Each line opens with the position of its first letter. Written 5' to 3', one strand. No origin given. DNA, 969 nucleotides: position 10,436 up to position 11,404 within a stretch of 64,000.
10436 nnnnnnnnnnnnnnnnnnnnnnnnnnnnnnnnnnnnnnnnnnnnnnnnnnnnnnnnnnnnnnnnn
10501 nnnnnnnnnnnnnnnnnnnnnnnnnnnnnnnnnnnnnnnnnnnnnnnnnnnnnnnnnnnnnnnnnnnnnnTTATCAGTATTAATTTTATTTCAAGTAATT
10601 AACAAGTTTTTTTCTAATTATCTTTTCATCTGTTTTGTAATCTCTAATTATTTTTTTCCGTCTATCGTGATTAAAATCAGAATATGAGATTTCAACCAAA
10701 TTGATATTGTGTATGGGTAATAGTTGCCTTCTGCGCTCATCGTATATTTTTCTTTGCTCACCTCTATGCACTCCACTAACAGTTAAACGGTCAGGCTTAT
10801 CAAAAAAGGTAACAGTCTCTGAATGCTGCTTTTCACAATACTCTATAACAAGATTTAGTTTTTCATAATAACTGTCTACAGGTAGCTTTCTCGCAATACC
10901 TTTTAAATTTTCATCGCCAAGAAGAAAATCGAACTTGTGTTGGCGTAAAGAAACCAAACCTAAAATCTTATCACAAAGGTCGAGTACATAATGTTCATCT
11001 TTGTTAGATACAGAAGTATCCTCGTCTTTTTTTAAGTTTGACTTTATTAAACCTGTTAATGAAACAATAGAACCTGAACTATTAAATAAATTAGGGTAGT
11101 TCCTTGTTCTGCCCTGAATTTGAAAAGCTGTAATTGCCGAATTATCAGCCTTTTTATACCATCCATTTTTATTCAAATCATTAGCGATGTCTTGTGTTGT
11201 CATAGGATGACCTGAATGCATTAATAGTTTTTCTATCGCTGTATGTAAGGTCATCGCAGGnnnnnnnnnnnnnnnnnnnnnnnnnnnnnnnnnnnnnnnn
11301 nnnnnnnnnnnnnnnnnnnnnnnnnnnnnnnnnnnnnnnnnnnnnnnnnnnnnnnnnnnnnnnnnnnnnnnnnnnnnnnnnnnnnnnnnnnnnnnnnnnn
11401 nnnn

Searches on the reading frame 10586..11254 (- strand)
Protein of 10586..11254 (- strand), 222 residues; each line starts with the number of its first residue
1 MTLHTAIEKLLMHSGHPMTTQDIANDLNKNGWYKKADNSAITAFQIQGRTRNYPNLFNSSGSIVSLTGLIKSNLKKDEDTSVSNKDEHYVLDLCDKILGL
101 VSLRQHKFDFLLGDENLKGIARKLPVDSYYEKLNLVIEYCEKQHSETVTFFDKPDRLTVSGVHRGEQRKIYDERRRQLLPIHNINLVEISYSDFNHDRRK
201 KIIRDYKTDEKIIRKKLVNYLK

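Call 4: search_protein_families(library=padloc, proteins=[window:10586-11254:-], max_evalue=0.01)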
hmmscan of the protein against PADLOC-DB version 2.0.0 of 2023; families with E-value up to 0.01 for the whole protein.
window:10586-11254:- (222 aa): 0 families

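Call 5: search_protein_families(library=pfam, proteins=[window:10586-11254:-], max_evalue=0.01)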
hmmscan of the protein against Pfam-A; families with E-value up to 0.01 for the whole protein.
window:10586-11254:- (222 aa): 1 family
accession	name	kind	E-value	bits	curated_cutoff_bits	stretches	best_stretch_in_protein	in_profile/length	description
PF05066.19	HARE-HTH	-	0.0018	19.1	25.9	1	1-37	1-37/71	HB1, ASXL, restriction endonuclease HTH domain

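Call 6: search_protein_families(library=ncbifam, proteins=[window:10586-11254:-], max_evalue=0.01)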
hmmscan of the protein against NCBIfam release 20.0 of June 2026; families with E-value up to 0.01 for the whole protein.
window:10586-11254:- (222 aa): 0 families

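Call 26: find_homologous_proteins(query=window:10586-11254:-, max_evalue=0.001)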
Query window:10586-11254:- (222 aa): 1254 proteins with E <= 0.001 among 1511 candidates; the best 120 are listed.
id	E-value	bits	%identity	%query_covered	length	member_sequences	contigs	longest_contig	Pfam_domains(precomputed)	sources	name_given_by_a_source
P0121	1.2e-143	494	100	100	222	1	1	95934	-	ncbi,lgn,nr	ncbi:MAG: hypothetical protein JWN78_2468 [Bacteroidota bacterium]|nr:hypothetical protein [Bacteroi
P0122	2.5e-91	323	65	100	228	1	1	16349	PF05066.20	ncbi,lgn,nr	ncbi:MAG: HTH domain-containing protein [Petrimonas sp.]|nr:HTH domain-containing protein [Petrimona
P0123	6.0e-91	322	65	100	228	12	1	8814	PF05066.20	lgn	-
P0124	4.1e-89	316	64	100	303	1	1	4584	-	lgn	-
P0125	4.8e-89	315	63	100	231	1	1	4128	-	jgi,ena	-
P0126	2.6e-88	313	65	98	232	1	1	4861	-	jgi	jgi:hypothetical protein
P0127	3.5e-88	313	63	100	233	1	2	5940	PF05066.20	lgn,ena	-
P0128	5.3e-88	312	65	100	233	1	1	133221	PF05066.20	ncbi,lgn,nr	nr:HTH domain-containing protein [uncultured Flavobacterium sp.]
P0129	5.4e-88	312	64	100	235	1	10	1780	PF05066.20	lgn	-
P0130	1.0e-87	311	63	100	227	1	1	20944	PF05066.20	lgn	-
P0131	3.8e-87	309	62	100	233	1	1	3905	PF05066.20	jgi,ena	-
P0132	4.5e-87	309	65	100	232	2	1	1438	-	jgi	jgi:hypothetical protein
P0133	3.2e-86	306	62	100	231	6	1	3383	-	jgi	-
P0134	6.1e-86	305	64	100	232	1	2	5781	-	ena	-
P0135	8.5e-86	305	63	98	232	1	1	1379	-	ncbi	-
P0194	3.3e-77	277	59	97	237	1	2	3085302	-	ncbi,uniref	ncbi:hypothetical protein [Mangrovimonas cancribranchiae]|uniref:HTH HARE-type domain-containing pro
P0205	3.4e-76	273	60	97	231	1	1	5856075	-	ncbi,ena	-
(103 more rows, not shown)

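Call 27: find_encoding_contigs(protein=P0128, flank=8000, max_places=1)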
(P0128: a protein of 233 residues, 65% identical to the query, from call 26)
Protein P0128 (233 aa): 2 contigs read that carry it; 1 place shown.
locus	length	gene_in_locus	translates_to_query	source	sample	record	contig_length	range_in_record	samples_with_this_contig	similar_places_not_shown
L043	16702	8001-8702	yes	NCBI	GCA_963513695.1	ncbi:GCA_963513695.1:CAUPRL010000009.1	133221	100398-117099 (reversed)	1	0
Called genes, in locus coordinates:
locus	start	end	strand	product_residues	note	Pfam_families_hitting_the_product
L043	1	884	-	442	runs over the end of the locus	PF01420:Methylase_S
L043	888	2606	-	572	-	PF12161:HsdM_N, PF02384:N6_Mtase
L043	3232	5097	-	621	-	-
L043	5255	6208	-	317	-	PF07505:DUF5131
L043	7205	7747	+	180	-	-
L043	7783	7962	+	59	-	PF08410:DUF1737 (weak)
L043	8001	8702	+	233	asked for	PF05066:HARE-HTH (weak)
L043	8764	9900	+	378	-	PF04326:SLFN_AlbA_2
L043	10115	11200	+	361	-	-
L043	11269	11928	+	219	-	PF03372:Exo_endo_phos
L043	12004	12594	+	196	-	-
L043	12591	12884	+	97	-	-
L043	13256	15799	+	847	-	PF17191:RecG_wedge, PF01336:tRNA_anti-codon (weak), PF00270:DEAD, PF04851:ResIII, PF04480:DUF559, PF18741:MTES_1575 (weak), PF00271:Helicase_C, PF19833:RecG_dom3_C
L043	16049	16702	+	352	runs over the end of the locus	PF25919:BSH_CusB (weak), PF25944:Beta-barrel_RND (faint), PF25917:BSH_RND, PF25973:BSH_CzcB (weak), PF25876:HH_MFP_RND (weak), PF25954:Beta-barrel_RND_2, PF25967:RND-MFP_C, PF25989:YknX_C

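Call 28: find_encoding_contigs(protein=P0194, flank=8000, max_places=1)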
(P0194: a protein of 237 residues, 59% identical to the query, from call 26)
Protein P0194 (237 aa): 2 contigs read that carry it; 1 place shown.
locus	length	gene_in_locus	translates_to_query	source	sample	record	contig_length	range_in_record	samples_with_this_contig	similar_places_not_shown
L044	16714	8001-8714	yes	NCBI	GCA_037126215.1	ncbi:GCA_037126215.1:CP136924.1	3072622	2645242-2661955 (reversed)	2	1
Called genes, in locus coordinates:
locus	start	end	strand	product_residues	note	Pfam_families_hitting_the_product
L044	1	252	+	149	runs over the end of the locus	-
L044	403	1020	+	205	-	-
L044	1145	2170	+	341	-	-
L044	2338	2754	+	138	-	-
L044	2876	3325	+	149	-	-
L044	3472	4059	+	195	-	-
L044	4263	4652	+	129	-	PF13648:Lipocalin_4 (weak)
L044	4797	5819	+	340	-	-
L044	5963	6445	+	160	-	-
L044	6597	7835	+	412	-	-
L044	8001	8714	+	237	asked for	-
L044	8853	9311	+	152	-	-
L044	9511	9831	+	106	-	-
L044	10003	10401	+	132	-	PF20383:DUF6678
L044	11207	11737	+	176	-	-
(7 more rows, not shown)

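Call 29: find_encoding_contigs(protein=P0205, flank=8000, max_places=1)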
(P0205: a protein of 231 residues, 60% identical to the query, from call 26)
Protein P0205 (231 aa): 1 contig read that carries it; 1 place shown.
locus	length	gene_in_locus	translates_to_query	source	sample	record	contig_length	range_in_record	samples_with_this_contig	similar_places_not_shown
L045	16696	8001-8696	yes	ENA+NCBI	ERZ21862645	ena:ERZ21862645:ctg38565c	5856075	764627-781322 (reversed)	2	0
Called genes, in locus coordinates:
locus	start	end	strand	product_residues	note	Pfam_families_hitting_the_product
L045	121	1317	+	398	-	PF13495:Phage_int_SAM_4, PF00589:Phage_integrase, PF22823:MrpR_C_cat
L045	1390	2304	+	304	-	PF20796:PDDEXK_13, PF22558:REase-ARP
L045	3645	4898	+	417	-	PF00680:RdRP_1 (weak), PF00078:RVT_1, PF08388:GIIM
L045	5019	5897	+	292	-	-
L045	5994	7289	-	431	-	PF00078:RVT_1, PF08388:GIIM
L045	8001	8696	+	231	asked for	-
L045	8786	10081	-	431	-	PF00078:RVT_1, PF08388:GIIM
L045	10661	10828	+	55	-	-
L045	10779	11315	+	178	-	-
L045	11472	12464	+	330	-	PF03572:Peptidase_S41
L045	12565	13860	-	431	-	PF00078:RVT_1, PF08388:GIIM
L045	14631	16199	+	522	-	PF05598:DUF772, PF01609:DDE_Tnp_1, PF13751:DDE_Tnp_1_6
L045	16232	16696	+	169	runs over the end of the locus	PF14137:DUF4304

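Call 30: find_encoding_contigs(protein=P0122, flank=8000, max_places=1)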
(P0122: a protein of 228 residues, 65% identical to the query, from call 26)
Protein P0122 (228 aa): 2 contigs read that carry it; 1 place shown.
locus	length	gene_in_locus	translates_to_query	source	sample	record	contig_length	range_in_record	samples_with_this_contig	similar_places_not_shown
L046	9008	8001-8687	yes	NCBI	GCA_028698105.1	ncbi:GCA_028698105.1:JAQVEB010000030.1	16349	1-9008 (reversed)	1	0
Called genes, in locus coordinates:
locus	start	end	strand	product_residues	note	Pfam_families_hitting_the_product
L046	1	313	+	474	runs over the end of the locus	-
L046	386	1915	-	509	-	PF12072:RNase_Y_N, PF00013:KH_1, PF08668:HDOD (faint), PF01966:HD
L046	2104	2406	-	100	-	PF05164:ZapA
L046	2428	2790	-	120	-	-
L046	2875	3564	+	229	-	PF03483:B3_4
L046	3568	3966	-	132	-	PF05168:HEPN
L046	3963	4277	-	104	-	PF01909:NTP_transf_2, PF18765:Polbeta (weak)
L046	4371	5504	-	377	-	PF02518:HATPase_c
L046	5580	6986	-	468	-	PF17125:Methyltr_RsmF_N, PF01189:Methyltr_RsmB-F, PF17126:RsmF_methylt_CI (weak), PF13636:Methyltranf_PUA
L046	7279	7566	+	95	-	PF21716:dnstrm_HI1420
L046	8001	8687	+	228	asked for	PF05066:HARE-HTH (weak)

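Call 66: search_solved_structures(query=A3, max_evalue=10, show_alignments=2)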
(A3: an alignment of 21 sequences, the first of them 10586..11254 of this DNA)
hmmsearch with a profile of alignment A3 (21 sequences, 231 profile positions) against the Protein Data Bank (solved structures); distinct sequences matched with E-value up to 10: 3.
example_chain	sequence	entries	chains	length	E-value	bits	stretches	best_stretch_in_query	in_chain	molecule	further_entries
5gn1_A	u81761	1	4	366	0.001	21.7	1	22-141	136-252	ATP-dependent helicase FUN30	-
2ww5_A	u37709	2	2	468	0.41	13.2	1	164-222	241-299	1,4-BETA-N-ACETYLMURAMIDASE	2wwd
2wwc_A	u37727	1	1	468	0.41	13.2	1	164-222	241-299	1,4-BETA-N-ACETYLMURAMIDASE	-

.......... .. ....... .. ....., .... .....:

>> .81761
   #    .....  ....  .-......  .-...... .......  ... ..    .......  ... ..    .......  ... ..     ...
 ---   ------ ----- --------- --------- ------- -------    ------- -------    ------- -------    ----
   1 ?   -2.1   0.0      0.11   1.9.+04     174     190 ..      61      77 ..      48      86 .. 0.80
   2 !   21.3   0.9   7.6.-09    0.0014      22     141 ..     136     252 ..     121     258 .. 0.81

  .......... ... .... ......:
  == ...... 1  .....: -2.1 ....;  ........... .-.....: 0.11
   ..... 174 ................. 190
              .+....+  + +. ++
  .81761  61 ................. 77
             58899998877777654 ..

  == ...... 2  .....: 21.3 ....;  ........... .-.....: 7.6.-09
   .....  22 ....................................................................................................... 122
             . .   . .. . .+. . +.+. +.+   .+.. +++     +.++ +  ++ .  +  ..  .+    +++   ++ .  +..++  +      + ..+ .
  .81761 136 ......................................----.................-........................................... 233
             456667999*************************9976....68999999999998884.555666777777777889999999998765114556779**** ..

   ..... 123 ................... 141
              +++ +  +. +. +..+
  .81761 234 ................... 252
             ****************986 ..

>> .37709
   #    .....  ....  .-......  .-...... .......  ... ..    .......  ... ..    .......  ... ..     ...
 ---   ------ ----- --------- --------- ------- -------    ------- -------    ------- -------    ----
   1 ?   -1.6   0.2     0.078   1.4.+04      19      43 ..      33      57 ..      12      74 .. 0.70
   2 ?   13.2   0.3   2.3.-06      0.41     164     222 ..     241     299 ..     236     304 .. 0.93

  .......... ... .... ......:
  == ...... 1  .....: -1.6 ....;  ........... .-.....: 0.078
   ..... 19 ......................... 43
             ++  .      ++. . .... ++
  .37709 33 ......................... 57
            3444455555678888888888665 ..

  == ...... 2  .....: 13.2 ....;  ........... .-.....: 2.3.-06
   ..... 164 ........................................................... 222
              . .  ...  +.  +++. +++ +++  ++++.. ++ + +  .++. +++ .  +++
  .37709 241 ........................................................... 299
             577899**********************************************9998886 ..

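Call 68: search_protein_families(library=pfam, alignment_id=A3, max_evalue=1)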
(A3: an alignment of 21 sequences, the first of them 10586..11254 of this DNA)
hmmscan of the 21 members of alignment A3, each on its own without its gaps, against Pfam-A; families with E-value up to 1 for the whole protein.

A. member 1, window:10586-11254:- (222 aa): 2 families
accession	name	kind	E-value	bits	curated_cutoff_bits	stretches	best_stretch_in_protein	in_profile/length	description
PF05066.19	HARE-HTH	-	0.0018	19.1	25.9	1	1-37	1-37/71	HB1, ASXL, restriction endonuclease HTH domain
PF11037.13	Musclin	-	0.08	13.3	21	1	133-188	71-126/132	Insulin-resistance promoting peptide in skeletal muscle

B. families by the number of members that match (of 21 scanned): 19 families
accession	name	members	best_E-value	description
PF05066.19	HARE-HTH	20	3.9e-06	HB1, ASXL, restriction endonuclease HTH domain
PF04539.22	Sigma70_r3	3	0.0072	Sigma-70 region 3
PF23159.1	WH_Rok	3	0.04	Repressor Rok winged helix domain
PF25318.1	WH_GDS1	2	0.013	GDS1 winged helix domain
PF18719.7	ArlS_N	2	0.014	ArlS sensor domain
PF07106.19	TBPIP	2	0.015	TBPIP/Hop2 winged helix domain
PF08461.16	HTH_12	2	0.086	Ribonuclease R winged-helix domain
PF16443.10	DUF5040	2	0.1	Domain of unknown function (DUF5040)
PF24017.2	Beta-prop_SCAP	2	0.12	SCAP Beta-propeller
PF11834.13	KHA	1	0.011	KHA, dimerisation domain of potassium ion channel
PF02186.21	TFIIE_beta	1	0.012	TFIIE beta subunit core domain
PF01165.25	Ribosomal_S21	1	0.052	Ribosomal protein S21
PF11037.13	Musclin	1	0.08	Insulin-resistance promoting peptide in skeletal muscle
PF08279.18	HTH_11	1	0.087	HTH domain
PF22036.2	MoaF_like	1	0.09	MoaF-like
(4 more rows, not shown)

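Call 77: predict_structure(alignment_id=A3)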
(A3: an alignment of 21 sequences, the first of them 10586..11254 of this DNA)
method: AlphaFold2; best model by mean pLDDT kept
length: 222 residues; sequences in the alignment: 21
mean_pLDDT: 83.5   pTM: 0.55
mean pLDDT of the five models: 83.5, 82.1, 81.6, 80.8, 80.2
residues with pLDDT >= 90: 126; 70-90: 56; 50-70: 18; < 50: 22
segments of 3 or more residues with pLDDT < 50: 70-82, 144-152
pLDDT, mean of each block of 10 residues (from residue 1): 93 93 96 91 95 91 83 36 76 96 91 79 90 95 51 55 68 89 95 89 92 95 84
secondary structure, 60 per line:
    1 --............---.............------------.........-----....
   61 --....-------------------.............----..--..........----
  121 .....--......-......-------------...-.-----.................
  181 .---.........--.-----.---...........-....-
elements in order: H3-14 H20-30 H43-51 E57-60 E63-66 H86-98 E107-116 E121-125 E128-130 E135-140 H164-181 E185-190 H206-216 H218-221

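Call 81: fold_search(model_id=the predicted structure, library=pdb)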
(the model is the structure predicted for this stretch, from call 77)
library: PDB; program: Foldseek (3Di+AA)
matches with E <= 10: 366; with E <= 0.001: 0
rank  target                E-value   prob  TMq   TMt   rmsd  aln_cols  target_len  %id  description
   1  9rwb_D                1.9e-02  1.00  0.26  0.14   7.2       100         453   16  Egalitarian-BicD in complex with hSL1 and hSL2 of the hairy localization element (released 2026-03-25)
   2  9rvy_D                2.2e-02  0.98  0.25  0.13   9.4       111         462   14  Egalitarian-BicD in complex with K10 TLS RNA (Structure A) (released 2026-03-25)
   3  9rw3_D                3.2e-02  0.99  0.25  0.13   7.3        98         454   17  Egalitarian-BicD in complex with hSL1 of the hairy localization element (Structure A) (released 2026-03-25)
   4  9rw6_D                4.7e-02  0.98  0.26  0.14   6.0       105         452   16  Egalitarian-BicD in complex with ILS of I-factor mRNA (Structure A) (released 2026-03-25)
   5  9rvy_C                5.3e-02  0.95  0.25  0.35  10.9       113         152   14  Egalitarian-BicD in complex with K10 TLS RNA (Structure A) (released 2026-03-25)
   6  9rw7_D                5.6e-02  0.97  0.26  0.13  10.1       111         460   16  Egalitarian-BicD in complex with bcdSLV of bicoid mRNA (Structure A) (released 2026-03-25)
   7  9rw3_C                8.1e-02  0.92  0.25  0.35   8.8       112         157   15  Egalitarian-BicD in complex with hSL1 of the hairy localization element (Structure A) (released 2026-03-25)
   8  6z1p_AS               9.7e-02  0.90  0.28  0.10   7.9       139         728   19  Structure of the mitochondrial ribosome from Tetrahymena thermophila (released 2020-06-24)
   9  9rwb_C                1.2e-01  0.80  0.24  0.34   7.5       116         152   16  Egalitarian-BicD in complex with hSL1 and hSL2 of the hairy localization element (released 2026-03-25)
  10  9rw4_D                1.4e-01  0.93  0.24  0.13   6.7       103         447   16  Egalitarian-BicD in complex with hSL1 of the hairy localization element (Structure B) (released 2026-03-25)
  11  1vsr                  1.5e-01  0.93  0.36  0.55   7.0       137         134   13  VERY SHORT PATCH REPAIR (VSR) ENDONUCLEASE FROM ESCHERICHIA COLI (released 1999-10-27)
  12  5x11_D                1.5e-01  0.66  0.21  0.26  16.3       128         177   14  Crystal structure of Bacillus subtilis PadR in complex with operator DNA (released 2017-11-22)
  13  3k93                  1.5e-01  0.18  0.24  0.23  20.2       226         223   12  Crystal structure of phage related exonuclease (YP_719632.1) from HAEMOPHILUS SOMNUS 129PT at 2.15 A resolution (released 2009-11-03)
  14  9rvz_C                1.6e-01  0.75  0.24  0.34  11.1       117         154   14  Egalitarian-BicD in complex with K10 TLS RNA (Structure B) (released 2026-03-25)
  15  2mh2_MODEL_1_A        1.7e-01  0.94  0.21  0.62   3.8        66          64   17  Structural insights into the DNA recognition and protein interaction domains reveal fundamental homologous DNA (released 2014-04-16)
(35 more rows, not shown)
